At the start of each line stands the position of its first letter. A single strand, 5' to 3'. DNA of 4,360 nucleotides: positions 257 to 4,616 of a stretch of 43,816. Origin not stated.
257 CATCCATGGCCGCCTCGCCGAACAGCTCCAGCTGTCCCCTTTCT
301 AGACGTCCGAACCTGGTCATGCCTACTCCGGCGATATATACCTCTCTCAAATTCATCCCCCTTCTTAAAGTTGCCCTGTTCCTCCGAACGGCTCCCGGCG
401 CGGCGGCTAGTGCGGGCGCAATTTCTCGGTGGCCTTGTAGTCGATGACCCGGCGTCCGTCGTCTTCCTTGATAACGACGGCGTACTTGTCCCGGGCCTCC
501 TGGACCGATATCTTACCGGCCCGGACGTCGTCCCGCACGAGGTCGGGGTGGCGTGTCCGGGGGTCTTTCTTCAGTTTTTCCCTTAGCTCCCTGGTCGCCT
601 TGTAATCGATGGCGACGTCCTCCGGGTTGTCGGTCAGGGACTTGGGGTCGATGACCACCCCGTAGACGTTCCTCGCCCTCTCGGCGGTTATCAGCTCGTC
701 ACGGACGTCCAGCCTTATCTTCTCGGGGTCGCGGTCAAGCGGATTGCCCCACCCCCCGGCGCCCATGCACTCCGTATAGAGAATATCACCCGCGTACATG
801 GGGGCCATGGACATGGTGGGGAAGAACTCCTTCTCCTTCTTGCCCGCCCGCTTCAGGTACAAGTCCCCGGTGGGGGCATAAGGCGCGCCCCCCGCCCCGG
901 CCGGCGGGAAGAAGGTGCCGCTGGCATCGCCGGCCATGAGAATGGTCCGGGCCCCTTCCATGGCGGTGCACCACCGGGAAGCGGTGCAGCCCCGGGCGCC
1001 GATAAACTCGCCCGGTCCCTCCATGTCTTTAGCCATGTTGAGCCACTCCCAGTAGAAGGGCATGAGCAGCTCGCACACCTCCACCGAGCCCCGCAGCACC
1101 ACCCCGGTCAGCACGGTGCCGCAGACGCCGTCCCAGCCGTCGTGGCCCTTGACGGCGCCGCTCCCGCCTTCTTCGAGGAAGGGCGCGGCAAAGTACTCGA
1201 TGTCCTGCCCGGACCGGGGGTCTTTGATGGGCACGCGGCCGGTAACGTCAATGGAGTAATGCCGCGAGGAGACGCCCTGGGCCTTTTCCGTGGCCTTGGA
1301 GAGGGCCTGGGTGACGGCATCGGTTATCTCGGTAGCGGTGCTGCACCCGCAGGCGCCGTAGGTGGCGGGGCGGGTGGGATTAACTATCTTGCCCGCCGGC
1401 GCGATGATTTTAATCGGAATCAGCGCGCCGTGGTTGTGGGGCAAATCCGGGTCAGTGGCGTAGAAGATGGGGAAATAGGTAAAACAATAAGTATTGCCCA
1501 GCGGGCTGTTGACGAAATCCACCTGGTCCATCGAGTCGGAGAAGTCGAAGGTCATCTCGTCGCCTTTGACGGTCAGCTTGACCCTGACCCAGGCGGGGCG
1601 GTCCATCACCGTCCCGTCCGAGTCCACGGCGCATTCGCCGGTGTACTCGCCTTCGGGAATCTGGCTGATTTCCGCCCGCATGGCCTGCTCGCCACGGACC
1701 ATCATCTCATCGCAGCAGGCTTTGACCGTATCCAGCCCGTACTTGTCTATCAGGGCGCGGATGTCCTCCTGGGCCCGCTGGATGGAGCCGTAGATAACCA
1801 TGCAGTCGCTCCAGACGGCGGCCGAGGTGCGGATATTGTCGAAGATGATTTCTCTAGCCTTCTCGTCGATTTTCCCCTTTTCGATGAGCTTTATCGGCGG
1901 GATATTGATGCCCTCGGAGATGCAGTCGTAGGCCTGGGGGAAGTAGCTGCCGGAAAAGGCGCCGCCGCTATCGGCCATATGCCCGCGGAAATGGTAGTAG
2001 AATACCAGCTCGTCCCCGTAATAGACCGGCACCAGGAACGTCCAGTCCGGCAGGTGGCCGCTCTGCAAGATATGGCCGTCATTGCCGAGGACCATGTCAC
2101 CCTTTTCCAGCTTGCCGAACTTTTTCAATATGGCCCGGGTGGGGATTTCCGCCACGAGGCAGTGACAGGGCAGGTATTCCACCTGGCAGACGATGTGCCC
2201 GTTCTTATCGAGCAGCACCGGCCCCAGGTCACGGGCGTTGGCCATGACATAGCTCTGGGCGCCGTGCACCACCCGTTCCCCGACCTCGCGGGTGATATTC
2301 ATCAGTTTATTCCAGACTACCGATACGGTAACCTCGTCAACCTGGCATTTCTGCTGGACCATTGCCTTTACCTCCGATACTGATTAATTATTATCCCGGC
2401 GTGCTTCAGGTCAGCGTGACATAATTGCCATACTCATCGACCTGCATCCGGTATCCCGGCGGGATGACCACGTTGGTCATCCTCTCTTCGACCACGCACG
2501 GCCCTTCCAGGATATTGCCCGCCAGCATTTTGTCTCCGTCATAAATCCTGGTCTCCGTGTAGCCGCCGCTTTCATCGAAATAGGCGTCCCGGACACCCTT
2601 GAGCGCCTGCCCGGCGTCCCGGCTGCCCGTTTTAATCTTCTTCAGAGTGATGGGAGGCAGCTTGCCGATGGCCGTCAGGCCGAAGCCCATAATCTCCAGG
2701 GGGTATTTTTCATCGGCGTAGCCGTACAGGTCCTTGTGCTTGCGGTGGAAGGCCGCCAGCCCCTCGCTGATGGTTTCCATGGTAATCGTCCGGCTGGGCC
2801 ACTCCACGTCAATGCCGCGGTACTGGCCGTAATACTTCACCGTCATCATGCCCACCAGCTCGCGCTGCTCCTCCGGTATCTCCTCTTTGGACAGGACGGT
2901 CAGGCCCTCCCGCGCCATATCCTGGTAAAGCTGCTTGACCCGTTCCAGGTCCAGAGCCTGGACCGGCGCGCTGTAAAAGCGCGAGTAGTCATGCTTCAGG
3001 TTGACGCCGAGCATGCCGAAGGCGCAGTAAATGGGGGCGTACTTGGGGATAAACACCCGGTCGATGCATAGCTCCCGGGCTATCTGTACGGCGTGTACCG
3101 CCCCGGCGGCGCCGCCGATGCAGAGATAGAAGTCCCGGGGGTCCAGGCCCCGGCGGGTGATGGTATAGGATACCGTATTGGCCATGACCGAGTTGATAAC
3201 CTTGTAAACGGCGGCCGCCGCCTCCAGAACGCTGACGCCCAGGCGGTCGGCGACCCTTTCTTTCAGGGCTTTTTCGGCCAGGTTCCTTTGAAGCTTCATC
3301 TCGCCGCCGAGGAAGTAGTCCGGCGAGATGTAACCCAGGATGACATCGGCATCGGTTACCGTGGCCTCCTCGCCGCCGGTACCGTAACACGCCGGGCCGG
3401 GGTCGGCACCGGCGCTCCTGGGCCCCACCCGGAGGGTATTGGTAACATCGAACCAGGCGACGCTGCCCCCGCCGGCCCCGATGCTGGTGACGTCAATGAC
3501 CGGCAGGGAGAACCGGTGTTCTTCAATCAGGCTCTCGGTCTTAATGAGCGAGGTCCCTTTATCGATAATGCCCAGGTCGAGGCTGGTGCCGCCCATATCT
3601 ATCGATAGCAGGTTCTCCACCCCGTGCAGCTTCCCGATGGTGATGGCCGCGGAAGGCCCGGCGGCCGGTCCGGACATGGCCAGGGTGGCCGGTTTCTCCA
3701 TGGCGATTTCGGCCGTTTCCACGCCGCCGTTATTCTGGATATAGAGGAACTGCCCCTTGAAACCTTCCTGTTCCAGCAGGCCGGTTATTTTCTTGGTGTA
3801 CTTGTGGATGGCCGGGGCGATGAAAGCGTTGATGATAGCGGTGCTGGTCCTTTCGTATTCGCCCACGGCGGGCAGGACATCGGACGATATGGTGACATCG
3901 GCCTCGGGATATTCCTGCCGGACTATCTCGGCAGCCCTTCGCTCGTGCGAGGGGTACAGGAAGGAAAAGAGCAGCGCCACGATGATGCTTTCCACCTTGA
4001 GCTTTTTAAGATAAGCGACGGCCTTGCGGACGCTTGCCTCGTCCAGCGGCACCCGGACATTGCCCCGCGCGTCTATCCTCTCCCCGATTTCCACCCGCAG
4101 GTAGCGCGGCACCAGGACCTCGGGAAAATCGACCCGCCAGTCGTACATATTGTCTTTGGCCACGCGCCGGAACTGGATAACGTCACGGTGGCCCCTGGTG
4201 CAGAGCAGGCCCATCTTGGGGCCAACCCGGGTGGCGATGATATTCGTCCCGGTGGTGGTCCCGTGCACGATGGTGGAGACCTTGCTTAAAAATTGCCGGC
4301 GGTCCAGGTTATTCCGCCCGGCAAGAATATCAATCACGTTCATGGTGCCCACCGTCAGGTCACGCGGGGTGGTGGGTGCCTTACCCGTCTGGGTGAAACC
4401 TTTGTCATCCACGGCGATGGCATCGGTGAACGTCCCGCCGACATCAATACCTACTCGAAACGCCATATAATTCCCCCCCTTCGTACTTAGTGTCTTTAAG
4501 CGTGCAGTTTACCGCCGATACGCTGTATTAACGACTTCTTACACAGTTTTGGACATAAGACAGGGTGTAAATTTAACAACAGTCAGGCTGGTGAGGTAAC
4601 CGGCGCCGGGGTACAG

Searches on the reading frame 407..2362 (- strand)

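Call 4: search_protein_families(library=pfam, proteins=[window:407-2362:-])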
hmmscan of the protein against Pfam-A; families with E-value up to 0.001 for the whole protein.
window:407-2362:- (651 aa): 1 family
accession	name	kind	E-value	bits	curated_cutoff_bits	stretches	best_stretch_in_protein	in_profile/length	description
PF02538.19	Hydantoinase_B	-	1.1e-111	374.3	26.8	1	9-541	1-519/519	Hydantoinase B/oxoprolinase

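Call 5: search_protein_families(library=ncbifam, proteins=[window:407-2362:-])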
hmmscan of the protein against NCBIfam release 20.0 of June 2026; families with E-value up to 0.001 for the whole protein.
window:407-2362:- (651 aa): 2 families
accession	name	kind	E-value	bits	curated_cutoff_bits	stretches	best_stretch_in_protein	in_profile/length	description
NF050157.1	CapLactmsBetCapB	equivalog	3.8e-82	276.4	1000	1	8-578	1-566/577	caprolactamase subunit beta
NF042976.1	AcphenoCarb_ApcD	equivalog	9.2e-27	93.6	1500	2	40-465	60-488/685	acetophenone carboxylase subunit delta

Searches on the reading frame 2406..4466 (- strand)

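Call 4: search_protein_families(library=pfam, proteins=[window:2406-4466:-])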
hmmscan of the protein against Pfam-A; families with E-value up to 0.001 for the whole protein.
window:2406-4466:- (686 aa): 4 families
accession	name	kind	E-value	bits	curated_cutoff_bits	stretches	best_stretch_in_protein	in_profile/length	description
PF01968.24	Hydantoinase_A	-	1.3e-83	281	22.9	1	206-489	1-286/291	Hydantoinase/oxoprolinase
PF05378.19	Hydant_A_N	-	3.6e-50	170.6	25.2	1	4-185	1-175/176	Hydantoinase/oxoprolinase N-terminal region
PF19278.4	Hydant_A_C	-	3.1e-17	63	21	1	508-679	12-185/193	Hydantoinase/oxoprolinase C-terminal domain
PF13941.12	MutL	-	0.00021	20.6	27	0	7-53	4-53/450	MutL protein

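Call 5: search_protein_families(library=ncbifam, proteins=[window:2406-4466:-])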
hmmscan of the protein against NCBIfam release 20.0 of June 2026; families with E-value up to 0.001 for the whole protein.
window:2406-4466:- (686 aa): 3 families
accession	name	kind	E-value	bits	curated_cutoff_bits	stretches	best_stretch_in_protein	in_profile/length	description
NF050156.1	CapLactmsAlpCapA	equivalog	2.8e-190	634.1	1000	1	3-683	1-684/689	caprolactamase subunit alpha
NF042975.2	AcphenoCarb_ApcC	equivalog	7.7e-114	381.4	1500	1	5-679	11-704/733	acetophenone carboxylase subunit gamma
NF042960.1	AcphenoCarb_ApcA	equivalog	6.7e-68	229.5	1250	2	128-681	106-652/658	acetophenone carboxylase subunit alpha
